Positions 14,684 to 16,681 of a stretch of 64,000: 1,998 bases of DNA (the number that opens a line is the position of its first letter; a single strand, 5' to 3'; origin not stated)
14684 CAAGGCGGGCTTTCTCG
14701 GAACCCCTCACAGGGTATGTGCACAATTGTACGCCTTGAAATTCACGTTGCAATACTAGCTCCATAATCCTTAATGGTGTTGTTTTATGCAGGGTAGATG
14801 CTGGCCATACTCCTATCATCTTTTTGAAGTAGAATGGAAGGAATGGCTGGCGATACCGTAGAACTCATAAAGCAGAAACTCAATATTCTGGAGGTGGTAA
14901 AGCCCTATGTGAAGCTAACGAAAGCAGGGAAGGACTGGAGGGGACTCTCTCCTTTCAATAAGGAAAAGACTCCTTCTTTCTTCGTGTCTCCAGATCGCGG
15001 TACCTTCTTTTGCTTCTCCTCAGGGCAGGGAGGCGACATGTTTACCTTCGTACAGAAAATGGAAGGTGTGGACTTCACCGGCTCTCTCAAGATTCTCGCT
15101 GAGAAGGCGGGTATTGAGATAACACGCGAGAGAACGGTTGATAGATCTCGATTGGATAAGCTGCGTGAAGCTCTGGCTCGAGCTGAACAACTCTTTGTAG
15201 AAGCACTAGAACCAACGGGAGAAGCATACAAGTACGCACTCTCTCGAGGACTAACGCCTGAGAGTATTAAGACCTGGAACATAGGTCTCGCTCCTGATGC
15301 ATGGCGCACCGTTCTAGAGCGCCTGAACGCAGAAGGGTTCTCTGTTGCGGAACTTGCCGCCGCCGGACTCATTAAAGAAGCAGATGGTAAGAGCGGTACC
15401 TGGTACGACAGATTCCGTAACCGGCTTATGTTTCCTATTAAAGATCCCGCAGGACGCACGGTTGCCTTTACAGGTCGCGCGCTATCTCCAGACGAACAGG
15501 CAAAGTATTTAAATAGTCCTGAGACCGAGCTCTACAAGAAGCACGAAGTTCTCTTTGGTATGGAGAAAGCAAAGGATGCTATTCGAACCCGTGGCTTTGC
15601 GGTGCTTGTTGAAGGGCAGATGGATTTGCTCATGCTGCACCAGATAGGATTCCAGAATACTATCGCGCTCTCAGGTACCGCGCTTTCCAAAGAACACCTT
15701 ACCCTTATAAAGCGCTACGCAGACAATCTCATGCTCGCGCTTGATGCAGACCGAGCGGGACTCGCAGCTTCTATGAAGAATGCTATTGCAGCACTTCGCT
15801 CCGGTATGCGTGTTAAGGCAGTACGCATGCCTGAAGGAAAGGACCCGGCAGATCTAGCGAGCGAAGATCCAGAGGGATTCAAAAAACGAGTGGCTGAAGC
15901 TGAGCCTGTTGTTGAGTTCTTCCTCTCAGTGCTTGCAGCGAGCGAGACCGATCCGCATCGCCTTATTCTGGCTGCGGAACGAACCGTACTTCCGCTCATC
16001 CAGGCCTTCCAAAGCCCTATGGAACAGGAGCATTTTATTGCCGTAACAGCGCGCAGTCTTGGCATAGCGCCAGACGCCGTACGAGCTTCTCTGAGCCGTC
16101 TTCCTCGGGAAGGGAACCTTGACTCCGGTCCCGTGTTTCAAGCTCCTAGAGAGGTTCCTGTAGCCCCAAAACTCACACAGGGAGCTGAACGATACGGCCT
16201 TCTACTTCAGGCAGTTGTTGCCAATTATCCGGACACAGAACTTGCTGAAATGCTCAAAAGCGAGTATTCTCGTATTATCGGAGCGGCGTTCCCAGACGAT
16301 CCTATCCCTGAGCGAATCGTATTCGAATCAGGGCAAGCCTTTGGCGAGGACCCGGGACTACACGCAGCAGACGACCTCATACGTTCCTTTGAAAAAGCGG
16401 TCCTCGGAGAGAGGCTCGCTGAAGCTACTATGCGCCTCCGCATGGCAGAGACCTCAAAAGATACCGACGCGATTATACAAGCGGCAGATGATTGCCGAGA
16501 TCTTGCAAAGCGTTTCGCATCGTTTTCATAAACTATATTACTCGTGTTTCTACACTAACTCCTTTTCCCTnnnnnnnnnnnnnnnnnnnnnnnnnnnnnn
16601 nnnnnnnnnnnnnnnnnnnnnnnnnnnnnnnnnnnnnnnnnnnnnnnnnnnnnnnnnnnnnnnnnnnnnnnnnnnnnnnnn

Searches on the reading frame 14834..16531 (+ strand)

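Call 35: search_protein_families(library=pfam, proteins=[window:14834-16531:+], max_evalue=0.001)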
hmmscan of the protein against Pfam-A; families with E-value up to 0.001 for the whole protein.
window:14834-16531:+ (565 aa): 6 families
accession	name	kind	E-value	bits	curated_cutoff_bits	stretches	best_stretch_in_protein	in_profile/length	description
PF08275.17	DNAG_N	-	1e-37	129.6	26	1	128-247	11-128/128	DNA primase catalytic core, N-terminal domain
PF01807.25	Zn_ribbon_DnaG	-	1.9e-28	98.6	24.9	1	7-99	4-96/98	CHC2 zinc finger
PF13155.12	Toprim_2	-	6.7e-19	68.5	22.1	1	257-341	1-87/88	Toprim-like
PF13662.12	Toprim_4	-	5.5e-14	52.6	25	1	256-329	3-83/85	Toprim domain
PF01751.28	Toprim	-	1.3e-11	44.9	23.1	1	257-317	3-77/96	Toprim domain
PF13362.12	Toprim_3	-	4.9e-06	27.3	27.2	1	257-342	3-89/95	Toprim domain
